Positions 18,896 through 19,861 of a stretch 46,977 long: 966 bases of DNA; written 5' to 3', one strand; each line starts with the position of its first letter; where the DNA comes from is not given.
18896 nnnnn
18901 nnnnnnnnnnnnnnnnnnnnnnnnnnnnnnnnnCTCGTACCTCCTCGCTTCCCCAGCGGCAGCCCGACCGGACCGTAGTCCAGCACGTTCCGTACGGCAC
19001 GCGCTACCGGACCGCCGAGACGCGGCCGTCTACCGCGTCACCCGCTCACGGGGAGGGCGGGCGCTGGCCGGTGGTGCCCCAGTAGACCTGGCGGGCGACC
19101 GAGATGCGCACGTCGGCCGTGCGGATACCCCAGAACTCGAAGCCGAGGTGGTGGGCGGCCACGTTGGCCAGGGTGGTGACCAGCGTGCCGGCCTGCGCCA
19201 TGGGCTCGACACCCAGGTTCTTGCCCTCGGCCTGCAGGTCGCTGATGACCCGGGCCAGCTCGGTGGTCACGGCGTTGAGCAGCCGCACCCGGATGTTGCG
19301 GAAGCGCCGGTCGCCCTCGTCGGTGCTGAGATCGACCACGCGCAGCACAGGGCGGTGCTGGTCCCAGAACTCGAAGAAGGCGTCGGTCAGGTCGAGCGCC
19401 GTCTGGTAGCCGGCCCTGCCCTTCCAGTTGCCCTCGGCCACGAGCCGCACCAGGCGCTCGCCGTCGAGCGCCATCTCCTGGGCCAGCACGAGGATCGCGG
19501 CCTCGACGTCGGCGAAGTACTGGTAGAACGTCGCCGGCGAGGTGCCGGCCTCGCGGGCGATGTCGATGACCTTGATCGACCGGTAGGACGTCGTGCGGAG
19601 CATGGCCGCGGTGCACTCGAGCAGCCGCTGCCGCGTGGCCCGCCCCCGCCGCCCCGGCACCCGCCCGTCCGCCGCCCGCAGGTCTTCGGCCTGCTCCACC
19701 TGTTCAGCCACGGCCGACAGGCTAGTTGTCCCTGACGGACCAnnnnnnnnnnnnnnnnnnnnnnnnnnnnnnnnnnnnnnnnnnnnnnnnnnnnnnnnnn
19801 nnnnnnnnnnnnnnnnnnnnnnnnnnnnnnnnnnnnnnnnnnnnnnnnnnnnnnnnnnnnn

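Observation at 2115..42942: Seven copies of a 19-bp palindrome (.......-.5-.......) in front of catabolic operons spread over 40 kb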

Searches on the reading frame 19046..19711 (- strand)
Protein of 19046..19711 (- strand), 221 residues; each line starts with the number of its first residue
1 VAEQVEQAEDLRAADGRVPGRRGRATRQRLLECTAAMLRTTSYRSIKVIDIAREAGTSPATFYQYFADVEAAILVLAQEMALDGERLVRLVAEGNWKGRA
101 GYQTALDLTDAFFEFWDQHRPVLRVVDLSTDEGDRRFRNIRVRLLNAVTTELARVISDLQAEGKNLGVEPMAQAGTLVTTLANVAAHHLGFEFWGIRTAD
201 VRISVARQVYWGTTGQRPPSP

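Call 9: search_protein_families(library=pfam, proteins=[window:19046-19711:-])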
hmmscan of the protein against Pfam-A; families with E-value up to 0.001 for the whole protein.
window:19046-19711:- (221 aa): 2 families
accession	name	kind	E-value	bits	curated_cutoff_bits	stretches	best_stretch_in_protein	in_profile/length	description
PF19352.4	TetR_C_38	-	5.9e-45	153.1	23.9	1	88-219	2-134/135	Tetracyclin repressor-like, C-terminal domain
PF00440.29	TetR_N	-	3e-06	27.3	24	1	31-68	2-39/47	Bacterial regulatory proteins, tetR family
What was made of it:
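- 19046..19711 (-): Gene for the proposed binder, a 221-aa TetR-family regulator with TetR_N and TetR_C_38 domains. Pfam (call 9).
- On TetR family of transcriptional repressors (the proposed binder, 19046-19711): PF00440 scores 27.3 bits against a cut-off of 24, over residues 31-68 (call 9). TetR_C_38 scores 153 bits (call 9).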

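Call 15: search_protein_families(library=ncbifam, proteins=[window:19046-19711:-], max_evalue=0.001)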
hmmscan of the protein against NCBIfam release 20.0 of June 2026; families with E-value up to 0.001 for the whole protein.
window:19046-19711:- (221 aa): 3 families
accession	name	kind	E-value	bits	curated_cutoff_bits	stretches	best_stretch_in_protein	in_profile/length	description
NF008402.0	PRK11202.1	equivalog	7.5e-11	42.1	151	1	25-191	11-172/211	HTH-type transcriptional repressor FabR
NF041196.1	ScbR_bind_reg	equivalog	3.8e-06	27.2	150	1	22-175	3-152/191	ScbR family autoregulator-binding transcription factor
NF053731.1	TransRegFasRMycb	equivalog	0.00031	20.6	330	1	25-127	11-110/199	HTH-type transcriptional activator FasR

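Call 23: find_related_loci(query=window:19046-19711:-, collection=metagenome_contigs, flank=10000)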
Query window:19046-19711:- (221 aa) in metagenome_contigs; peptide patterns used: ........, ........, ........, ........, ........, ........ (x = any residue, [..] = any of these).
402 stretches matched a pattern; 250 encode a relative of the query (tblastn E <= 1e-3); the best 80 are kept; 80 distinct loci.
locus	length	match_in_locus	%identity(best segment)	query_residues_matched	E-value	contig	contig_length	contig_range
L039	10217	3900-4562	99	1-221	6e-145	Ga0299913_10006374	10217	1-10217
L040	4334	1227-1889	94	1-221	1e-142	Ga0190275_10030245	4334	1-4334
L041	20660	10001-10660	92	1-220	7e-137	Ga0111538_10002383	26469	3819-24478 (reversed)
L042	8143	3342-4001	91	2-221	2e-134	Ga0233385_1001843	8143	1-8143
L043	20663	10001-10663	88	1-221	3e-131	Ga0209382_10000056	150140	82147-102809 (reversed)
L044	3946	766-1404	91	9-221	3e-133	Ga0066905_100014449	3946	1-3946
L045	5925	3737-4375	92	9-221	5e-131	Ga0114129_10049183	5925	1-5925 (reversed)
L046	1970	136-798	86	1-221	2e-136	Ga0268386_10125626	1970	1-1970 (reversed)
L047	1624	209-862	86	3-220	2e-136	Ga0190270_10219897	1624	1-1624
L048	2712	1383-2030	86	5-220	4e-131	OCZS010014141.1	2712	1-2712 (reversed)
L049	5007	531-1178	86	5-220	3e-126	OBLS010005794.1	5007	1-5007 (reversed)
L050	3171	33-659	90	8-216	1e-129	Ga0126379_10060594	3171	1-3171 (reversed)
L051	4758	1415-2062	85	5-220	8e-126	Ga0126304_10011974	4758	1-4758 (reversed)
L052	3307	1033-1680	85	5-220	6e-127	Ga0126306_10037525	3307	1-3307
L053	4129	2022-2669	82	1-216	1e-119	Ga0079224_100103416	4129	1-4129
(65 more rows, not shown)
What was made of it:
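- Most of the co-occurrence data are TetR-anchored (call 23).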

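Call 26: search_solved_structures(query=window:19046-19711:-, max_evalue=0.001)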
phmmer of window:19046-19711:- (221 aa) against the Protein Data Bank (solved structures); distinct sequences matched with E-value up to 0.001: 12.
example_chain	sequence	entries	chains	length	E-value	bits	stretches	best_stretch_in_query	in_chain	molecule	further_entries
7pt0_A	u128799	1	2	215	1.8e-06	31.2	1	21-94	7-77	TetR family transcriptional regulator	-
4cgr_A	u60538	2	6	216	2e-06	31.1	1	21-94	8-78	PUTATIVE TETR-FAMILY TRANSCRIPTIONAL REGULATOR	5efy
1t56_A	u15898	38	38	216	7.8e-06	29.1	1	17-125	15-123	EthR repressor | HTH-type transcriptional regulator EthR | TetR-family transcriptional regulatory repressor protein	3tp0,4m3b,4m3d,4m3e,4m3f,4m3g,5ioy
6hnz_A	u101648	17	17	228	9e-06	28.9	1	16-124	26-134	HTH-type transcriptional regulator EthR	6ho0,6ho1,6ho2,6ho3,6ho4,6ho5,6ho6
5eyr_A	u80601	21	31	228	9.2e-06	28.9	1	16-124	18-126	HTH-type transcriptional regulator EthR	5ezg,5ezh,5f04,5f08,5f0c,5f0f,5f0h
1u9n_A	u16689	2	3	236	1e-05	28.7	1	16-124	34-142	Transcriptional repressor EthR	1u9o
3g1m_A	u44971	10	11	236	1e-05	28.7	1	16-124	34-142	TRANSCRIPTIONAL REGULATORY REPRESSOR PROTEIN (TETR-FAMILY) ETHR | HTH-type transcriptional regulator EthR | Transcriptional regulatory repressor protein (TETR-f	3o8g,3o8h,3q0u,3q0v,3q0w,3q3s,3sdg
3g1o_A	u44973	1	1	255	1.4e-05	28.3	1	16-125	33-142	TRANSCRIPTIONAL REGULATORY REPRESSOR PROTEIN (TETR-FAMILY) ETHR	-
3qpl_A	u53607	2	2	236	1.4e-05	28.3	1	16-125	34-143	HTH-type transcriptional regulator EthR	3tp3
3g1l_A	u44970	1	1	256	1.4e-05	28.3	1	16-125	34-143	TRANSCRIPTIONAL REGULATORY REPRESSOR PROTEIN (TETR-FAMILY) ETHR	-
2f07_A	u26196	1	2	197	0.00017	24.8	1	28-192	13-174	YvdT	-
3cjd_A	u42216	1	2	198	0.00024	24.3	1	16-158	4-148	Transcriptional regulator, TetR family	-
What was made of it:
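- Closest known: FadR-type TetR repressors. Different: There is no PDB sequence hit to FadR, FasR or DesT; the hits that do occur (e.g. EthR) cover mainly the N-terminal half (call 26).
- Tried and rejected: The TetR gave only distant hits (e.g. EthR), mainly over the N-terminal half (call 26).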

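Call 28: find_homologous_proteins(query=window:19046-19711:-, max_evalue=1e-10)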
Query window:19046-19711:- (221 aa): 4009 proteins with E <= 1e-10 among 5770 candidates; the best 120 are listed.
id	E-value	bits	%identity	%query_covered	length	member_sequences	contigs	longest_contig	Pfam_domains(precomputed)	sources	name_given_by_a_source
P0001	9.8e-135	465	95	100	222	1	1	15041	PF19352.5,PF00440.30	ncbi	ncbi:MAG TPA: TetR family transcriptional regulator [Acidimicrobiales bacterium]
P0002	6.3e-133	459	97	100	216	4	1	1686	PF19352.5,PF00440.30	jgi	jgi:AcrR family transcriptional regulator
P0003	7.5e-133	459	94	100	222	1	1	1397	PF19352.5,PF00440.30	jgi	jgi:AcrR family transcriptional regulator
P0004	3.1e-131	454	93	100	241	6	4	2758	PF19352.5,PF00440.30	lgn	-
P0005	2.0e-130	451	92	100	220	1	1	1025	PF19352.5,PF00440.30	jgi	jgi:AcrR family transcriptional regulator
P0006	3.5e-130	450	92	100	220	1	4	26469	PF19352.5,PF00440.30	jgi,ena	jgi:AcrR family transcriptional regulator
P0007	6.2e-130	449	92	100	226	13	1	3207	PF19352.5,PF00440.30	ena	-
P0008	2.0e-129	448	92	100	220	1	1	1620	PF19352.5,PF00440.30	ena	-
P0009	2.0e-129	448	91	100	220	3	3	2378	PF19352.5,PF00440.30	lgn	-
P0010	8.5e-129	446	91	100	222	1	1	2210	PF19352.5,PF00440.30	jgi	jgi:AcrR family transcriptional regulator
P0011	9.9e-129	445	92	100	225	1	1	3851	PF19352.5,PF00440.30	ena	-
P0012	1.5e-128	445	91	100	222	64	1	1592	PF19352.5,PF00440.30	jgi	jgi:AcrR family transcriptional regulator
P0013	3.8e-128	443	90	100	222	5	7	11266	PF19352.5,PF00440.30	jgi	jgi:AcrR family transcriptional regulator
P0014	6.1e-128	443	90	100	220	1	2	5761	PF19352.5,PF00440.30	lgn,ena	-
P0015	8.8e-128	442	92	100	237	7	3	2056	PF19352.5,PF00440.30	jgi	jgi:AcrR family transcriptional regulator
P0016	1.9e-127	441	90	100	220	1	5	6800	PF19352.5,PF00440.30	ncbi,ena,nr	ncbi:MAG TPA: TetR family transcriptional regulator [Acidimicrobiales bacterium]|nr:TetR family tran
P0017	9.6e-127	439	90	100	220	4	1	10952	PF19352.5,PF00440.30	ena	-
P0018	1.5e-126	438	90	100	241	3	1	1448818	PF19352.5,PF00440.30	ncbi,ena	-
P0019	1.7e-126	438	90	100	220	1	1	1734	PF19352.5,PF00440.30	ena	-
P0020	3.3e-126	437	91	100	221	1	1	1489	PF19352.5,PF00440.30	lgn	-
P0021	4.5e-126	437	87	100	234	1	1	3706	PF19352.5,PF00440.30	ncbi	-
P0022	9.2e-126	436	92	96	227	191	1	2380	PF19352.5,PF00440.30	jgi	jgi:AcrR family transcriptional regulator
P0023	3.8e-125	434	90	99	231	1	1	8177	PF19352.5,PF00440.30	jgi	jgi:AcrR family transcriptional regulator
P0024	2.3e-123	428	84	100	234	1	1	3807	PF19352.5,PF00440.30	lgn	-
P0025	4.6e-122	424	86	100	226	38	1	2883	PF19352.5,PF00440.30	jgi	jgi:AcrR family transcriptional regulator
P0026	1.5e-121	422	87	98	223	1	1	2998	PF19352.5,PF00440.30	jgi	jgi:AcrR family transcriptional regulator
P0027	2.7e-121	421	87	98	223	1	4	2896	PF19352.5,PF00440.30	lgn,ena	-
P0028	2.9e-121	421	86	100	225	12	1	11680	PF19352.5,PF00440.30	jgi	jgi:AcrR family transcriptional regulator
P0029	4.0e-121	421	87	98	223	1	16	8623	PF19352.5,PF00440.30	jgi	jgi:AcrR family transcriptional regulator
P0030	5.3e-121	420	87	100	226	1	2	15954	PF19352.5,PF00440.30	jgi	jgi:AcrR family transcriptional regulator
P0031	7.7e-121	420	86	99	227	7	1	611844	PF19352.5,PF00440.30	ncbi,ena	-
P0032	8.6e-121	419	85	99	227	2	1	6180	PF19352.5,PF00440.30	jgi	jgi:AcrR family transcriptional regulator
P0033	1.0e-120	419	87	100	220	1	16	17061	PF19352.5,PF00440.30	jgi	jgi:AcrR family transcriptional regulator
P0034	1.3e-120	419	87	100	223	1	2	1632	PF19352.5,PF00440.30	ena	-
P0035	1.9e-120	418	85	100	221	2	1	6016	PF19352.5,PF00440.30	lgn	-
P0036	4.8e-120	417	84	100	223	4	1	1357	PF19352.5,PF00440.30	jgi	jgi:AcrR family transcriptional regulator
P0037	4.9e-120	417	86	100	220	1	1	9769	PF19352.5,PF00440.30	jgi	jgi:AcrR family transcriptional regulator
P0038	5.5e-120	417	85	100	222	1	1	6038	PF19352.5,PF00440.30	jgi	jgi:AcrR family transcriptional regulator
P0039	9.5e-120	416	86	100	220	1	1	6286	PF19352.5,PF00440.30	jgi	jgi:AcrR family transcriptional regulator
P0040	7.2e-119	413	87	95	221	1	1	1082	PF19352.5,PF00440.30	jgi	-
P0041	2.8e-118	411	85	98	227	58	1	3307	PF19352.5,PF00440.30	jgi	-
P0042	7.1e-118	410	84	100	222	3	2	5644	PF19352.5,PF00440.30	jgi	jgi:AcrR family transcriptional regulator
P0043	1.9e-117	408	83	100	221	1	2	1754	PF19352.5,PF00440.30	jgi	jgi:AcrR family transcriptional regulator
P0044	3.1e-117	408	84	100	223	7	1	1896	PF19352.5,PF00440.30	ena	-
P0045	1.2e-115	403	83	99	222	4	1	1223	PF19352.5,PF00440.30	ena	-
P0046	5.5e-112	391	80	100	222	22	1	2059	PF19352.5,PF00440.30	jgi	-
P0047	1.6e-110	386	79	100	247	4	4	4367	PF19352.5,PF00440.30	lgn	-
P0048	4.4e-109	381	79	100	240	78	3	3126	PF19352.5,PF00440.30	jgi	jgi:AcrR family transcriptional regulator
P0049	8.4e-109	380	94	84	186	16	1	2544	PF19352.5,PF00440.30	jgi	jgi:AcrR family transcriptional regulator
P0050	3.6e-107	375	78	100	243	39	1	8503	PF19352.5,PF00440.30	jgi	jgi:AcrR family transcriptional regulator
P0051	6.6e-107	374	76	100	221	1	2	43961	PF19352.5,PF00440.30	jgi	jgi:AcrR family transcriptional regulator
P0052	1.4e-106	373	77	100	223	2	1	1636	PF19352.5,PF00440.30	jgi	jgi:AcrR family transcriptional regulator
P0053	6.2e-106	371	77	100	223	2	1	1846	PF19352.5,PF00440.30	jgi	jgi:AcrR family transcriptional regulator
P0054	9.3e-106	370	77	96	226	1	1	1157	PF19352.5,PF00440.30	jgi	jgi:AcrR family transcriptional regulator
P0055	9.3e-106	370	77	99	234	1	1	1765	PF19352.5,PF00440.30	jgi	jgi:AcrR family transcriptional regulator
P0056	1.6e-105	370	79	97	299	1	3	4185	PF19352.5,PF00440.30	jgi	jgi:AcrR family transcriptional regulator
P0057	2.4e-105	369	78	97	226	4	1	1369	PF19352.5,PF00440.30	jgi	-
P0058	4.7e-105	368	79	98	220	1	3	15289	PF19352.5,PF00440.30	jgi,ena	jgi:AcrR family transcriptional regulator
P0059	1.4e-104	366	76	100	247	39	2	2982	PF19352.5,PF00440.30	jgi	jgi:AcrR family transcriptional regulator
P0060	1.6e-104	366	79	95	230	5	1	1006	PF19352.5,PF00440.30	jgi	jgi:AcrR family transcriptional regulator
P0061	2.6e-104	366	77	96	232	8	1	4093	PF19352.5,PF00440.30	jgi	jgi:AcrR family transcriptional regulator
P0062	3.4e-104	365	78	97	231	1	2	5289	PF19352.5,PF00440.30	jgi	jgi:AcrR family transcriptional regulator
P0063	3.7e-104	365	76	100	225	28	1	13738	PF19352.5,PF00440.30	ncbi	-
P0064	3.7e-104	365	73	98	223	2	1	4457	PF19352.5,PF00440.30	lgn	-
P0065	5.5e-104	365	76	95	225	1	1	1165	PF19352.5,PF00440.30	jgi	jgi:AcrR family transcriptional regulator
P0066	9.8e-104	364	74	97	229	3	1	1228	PF19352.5,PF00440.30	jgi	jgi:AcrR family transcriptional regulator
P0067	9.8e-104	364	73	98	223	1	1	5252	PF19352.5,PF00440.30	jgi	jgi:AcrR family transcriptional regulator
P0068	1.6e-103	363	78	95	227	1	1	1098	PF19352.5,PF00440.30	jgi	jgi:AcrR family transcriptional regulator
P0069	1.9e-103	363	75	98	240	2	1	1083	PF19352.5,PF00440.30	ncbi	-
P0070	2.1e-103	363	76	99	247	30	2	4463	PF19352.5,PF00440.30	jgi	jgi:AcrR family transcriptional regulator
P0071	2.5e-103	362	72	99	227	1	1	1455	PF19352.5,PF00440.30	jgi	jgi:AcrR family transcriptional regulator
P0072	2.6e-103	362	72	99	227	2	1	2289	PF19352.5,PF00440.30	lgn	-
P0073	4.3e-103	362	75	99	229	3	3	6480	PF19352.5,PF00440.30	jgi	jgi:AcrR family transcriptional regulator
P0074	7.8e-103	361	74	100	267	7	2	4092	PF19352.5,PF00440.30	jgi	jgi:AcrR family transcriptional regulator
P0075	1.9e-102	359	78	95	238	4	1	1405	PF19352.5,PF00440.30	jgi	jgi:AcrR family transcriptional regulator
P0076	2.6e-102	359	75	100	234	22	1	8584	PF19352.5,PF00440.30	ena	-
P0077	3.1e-102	359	71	99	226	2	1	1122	PF19352.5,PF00440.30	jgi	jgi:AcrR family transcriptional regulator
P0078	3.5e-102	359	77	96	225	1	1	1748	PF19352.5,PF00440.30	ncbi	ncbi:MAG TPA: TetR family transcriptional regulator [Acidimicrobiales bacterium]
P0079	4.4e-102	358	77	95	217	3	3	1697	PF19352.5,PF00440.30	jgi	jgi:AcrR family transcriptional regulator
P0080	4.4e-102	358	74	98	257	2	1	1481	PF19352.5,PF00440.30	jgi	jgi:AcrR family transcriptional regulator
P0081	4.6e-102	358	74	99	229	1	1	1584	PF19352.5,PF00440.30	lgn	-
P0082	6.2e-102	358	72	99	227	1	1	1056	PF19352.5,PF00440.30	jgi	jgi:AcrR family transcriptional regulator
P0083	7.1e-102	358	74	98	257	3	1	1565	PF19352.5,PF00440.30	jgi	jgi:AcrR family transcriptional regulator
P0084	7.7e-102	358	73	98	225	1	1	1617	PF19352.5,PF00440.30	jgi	jgi:AcrR family transcriptional regulator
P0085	8.7e-102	357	75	96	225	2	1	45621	PF19352.5,PF00440.30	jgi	jgi:AcrR family transcriptional regulator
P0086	9.1e-102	357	73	98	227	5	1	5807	PF19352.5,PF00440.30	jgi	jgi:AcrR family transcriptional regulator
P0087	1.2e-101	357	75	96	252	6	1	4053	PF19352.5,PF00440.30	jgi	jgi:AcrR family transcriptional regulator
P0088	2.5e-101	356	73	99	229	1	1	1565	PF19352.5,PF00440.30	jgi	jgi:AcrR family transcriptional regulator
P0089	6.1e-101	355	73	99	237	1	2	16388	PF19352.5,PF00440.30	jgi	jgi:AcrR family transcriptional regulator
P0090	7.2e-101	354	70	100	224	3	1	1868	PF19352.5,PF00440.30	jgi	jgi:AcrR family transcriptional regulator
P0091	8.9e-101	354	71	98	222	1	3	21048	PF19352.5,PF00440.30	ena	-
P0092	9.0e-101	354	72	97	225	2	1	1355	PF19352.5,PF00440.30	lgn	-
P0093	9.8e-101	354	73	96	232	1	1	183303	PF19352.5,PF00440.30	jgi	jgi:AcrR family transcriptional regulator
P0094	1.1e-100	354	75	96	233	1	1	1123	PF19352.5,PF00440.30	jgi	-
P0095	1.1e-100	354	74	98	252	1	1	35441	PF19352.5,PF00440.30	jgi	jgi:AcrR family transcriptional regulator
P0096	1.5e-100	353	74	96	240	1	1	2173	PF19352.5,PF00440.30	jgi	jgi:AcrR family transcriptional regulator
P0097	1.6e-100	353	75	95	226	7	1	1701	PF19352.5,PF00440.30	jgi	jgi:AcrR family transcriptional regulator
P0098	2.7e-100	352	76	95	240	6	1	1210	PF19352.5,PF00440.30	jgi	-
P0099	3.7e-100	352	71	99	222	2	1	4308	PF19352.5,PF00440.30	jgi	jgi:AcrR family transcriptional regulator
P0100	4.1e-100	352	70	99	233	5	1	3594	PF19352.5,PF00440.30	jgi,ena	-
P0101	4.9e-100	352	73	100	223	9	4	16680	PF19352.5,PF00440.30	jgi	jgi:AcrR family transcriptional regulator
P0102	1.0e-99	351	71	100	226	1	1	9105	PF19352.5,PF00440.30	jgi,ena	-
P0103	2.3e-99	349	74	97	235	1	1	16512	PF19352.5,PF00440.30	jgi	jgi:AcrR family transcriptional regulator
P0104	3.1e-99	349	75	96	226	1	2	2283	PF19352.5,PF00440.30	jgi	jgi:AcrR family transcriptional regulator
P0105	3.5e-99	349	73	93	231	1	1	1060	PF19352.5,PF00440.30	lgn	-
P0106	5.2e-99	348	69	100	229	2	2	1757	PF19352.5,PF00440.30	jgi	jgi:AcrR family transcriptional regulator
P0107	6.8e-99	348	74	96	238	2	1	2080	PF19352.5,PF00440.30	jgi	jgi:AcrR family transcriptional regulator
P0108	1.6e-98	347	73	96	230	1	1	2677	PF19352.5,PF00440.30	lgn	-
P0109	6.7e-98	345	72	99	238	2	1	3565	PF19352.5,PF00440.30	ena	-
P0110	1.0e-97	344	74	95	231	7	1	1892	PF19352.5,PF00440.30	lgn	-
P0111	1.1e-97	344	72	97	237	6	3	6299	PF19352.5,PF00440.30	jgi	jgi:AcrR family transcriptional regulator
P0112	2.5e-97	343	73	95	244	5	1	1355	PF19352.5,PF00440.30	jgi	jgi:AcrR family transcriptional regulator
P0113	4.6e-97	342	69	99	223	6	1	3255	PF19352.5,PF00440.30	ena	-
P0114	7.4e-97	341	73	96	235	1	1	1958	PF19352.5,PF00440.30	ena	-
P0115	7.5e-97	341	72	99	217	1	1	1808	PF19352.5,PF00440.30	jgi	jgi:AcrR family transcriptional regulator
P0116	1.5e-96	340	74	95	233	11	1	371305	PF19352.5,PF00440.30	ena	-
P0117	3.0e-96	339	69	99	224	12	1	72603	PF19352.5,PF00440.30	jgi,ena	-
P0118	3.4e-96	339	70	99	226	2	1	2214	PF19352.5,PF00440.30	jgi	jgi:AcrR family transcriptional regulator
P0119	4.9e-96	339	71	100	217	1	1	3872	PF19352.5,PF00440.30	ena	-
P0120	6.1e-96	338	71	97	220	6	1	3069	PF19352.5,PF00440.30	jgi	jgi:AcrR family transcriptional regulator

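Call 45: predict_structure(alignment_id=A1)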
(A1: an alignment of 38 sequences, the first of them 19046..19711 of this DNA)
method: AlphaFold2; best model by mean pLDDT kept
length: 221 residues; sequences in the alignment: 38
mean_pLDDT: 89.0   pTM: 0.80
mean pLDDT of the five models: 89.0, 87.3, 86.5, 86.0, 85.6
residues with pLDDT >= 90: 152; 70-90: 51; 50-70: 9; < 50: 9
segments of 3 or more residues with pLDDT < 50: 1-9
pLDDT, mean of each block of 10 residues (from residue 1): 38 67 91 93 92 97 93 90 92 95 97 92 79 83 92 98 97 98 91 94 97 93 65
secondary structure, 60 per line:
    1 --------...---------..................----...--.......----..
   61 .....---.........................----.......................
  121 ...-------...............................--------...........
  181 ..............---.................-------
elements in order: H21-38 H48-54 H59-65 H69-93 H98-123 H131-161 H170-194 H198-214
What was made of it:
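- On TetR family of transcriptional repressors (the proposed binder, 19046-19711): The AF2 model has 8 helices and pLDDT 89 (call 45).
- The AF2 model has pLDDT 89 (call 45).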

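Call 47: fold_search(model_id=the predicted structure, library=pdb)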
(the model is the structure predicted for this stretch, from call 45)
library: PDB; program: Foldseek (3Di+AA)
matches with E <= 10: 1130; with E <= 0.001: 131
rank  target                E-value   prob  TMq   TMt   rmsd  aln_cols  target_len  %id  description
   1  5nz0                  2.5e-06  1.00  0.72  0.82   3.4       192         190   19  Structure of Transcriptional Regulatory Repressor Protein - EthR from Mycobacterium Tuberculosis in complex with linezol (released 2018-05-30)
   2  4m3d                  2.8e-06  1.00  0.73  0.82   3.5       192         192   19  Rapid and efficient design of new inhibitors of Mycobacterium tuberculosis transcriptional repressor EthR using fragment (released 2014-06-25)
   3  5f27                  4.1e-06  1.00  0.71  0.83   3.1       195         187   18  Structure of Transcriptional Regulatory Repressor Protein - EthR from Mycobacterium Tuberculosis in complex with compoun (released 2016-02-03)
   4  5nj0                  5.0e-06  1.00  0.72  0.82   3.5       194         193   19  EthR complex (released 2017-11-15)
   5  7ngg                  6.3e-06  1.00  0.72  0.81   3.4       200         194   20  Mycobacterium tuberculosis transcriptional regulator EthR with bound inhibitory compound (released 2022-02-23)
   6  5f04                  6.9e-06  1.00  0.72  0.83   3.0       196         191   19  Structure of Transcriptional Regulatory Repressor Protein - EthR from Mycobacterium Tuberculosis in complex with compoun (released 2016-02-03)
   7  5mym_D                7.2e-06  1.00  0.72  0.81   3.2       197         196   19  Structure of Transcriptional Regulatory Repressor Protein - EthR from Mycobacterium Tuberculosis in complex with compo (released 2017-10-25)
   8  1t56                  7.6e-06  1.00  0.72  0.82   3.5       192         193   19  Crystal structure of TetR family repressor M. tuberculosis EthR (released 2004-07-27)
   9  3tp3                  8.0e-06  1.00  0.73  0.82   3.1       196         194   18  Structure of HTH-type transcriptional regulator EthR, G106W mutant (released 2011-12-21)
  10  6hnz                  9.6e-06  1.00  0.71  0.84   3.3       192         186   19  TRANSCRIPTIONAL REPRESSOR ETHR FROM MYCOBACTERIUM TUBERCULOSIS IN COMPLEX WITH BDM41231 (released 2018-12-26)
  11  6ho1                  1.1e-05  1.00  0.71  0.83   2.9       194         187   19  TRANSCRIPTIONAL REPRESSOR ETHR FROM MYCOBACTERIUM TUBERCULOSIS IN COMPLEX WITH BDM41974 (released 2018-12-26)
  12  3cjd_A                1.3e-05  1.00  0.52  0.60   5.7       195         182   16  Crystal structure of putative TetR transcriptional regulator (YP_510936.1) from Jannaschia sp. CCS1 at 1.79 A resoluti (released 2008-04-01)
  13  1u9n                  1.5e-05  1.00  0.72  0.81   3.5       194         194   19  Crystal structure of the transcriptional regulator EthR in a ligand bound conformation opens therapeutic perspectives ag (released 2004-11-16)
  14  3q0v_A                1.5e-05  1.00  0.71  0.82   3.0       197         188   19  ETHR From mycobacterium tuberculosis in complex with compound bdm31369 (released 2012-01-11)
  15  6ho9                  1.5e-05  1.00  0.71  0.83   3.5       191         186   19  TRANSCRIPTIONAL REPRESSOR ETHR FROM MYCOBACTERIUM TUBERCULOSIS IN COMPLEX WITH BDM44825 (released 2018-12-26)
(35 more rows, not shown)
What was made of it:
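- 19046..19711 (-): AF2 model pLDDT 89, with EthR, FasR, FadR and DesT as the best fold matches (calls 45, 47).
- On TetR family of transcriptional repressors (the proposed binder, 19046-19711): Foldseek top hits are all TetR proteins, with TM up to 0.83 (call 47).
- Closest known: EthR. Same: It is the best structural match to the AF2 model, with TM 0.72 (query) and 0.82 (target) (call 47), and the best-known PDB sequence match at E about 1e-5 (call 26).
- All are lipid- or acyl-CoA-sensing TetRs (call 47).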
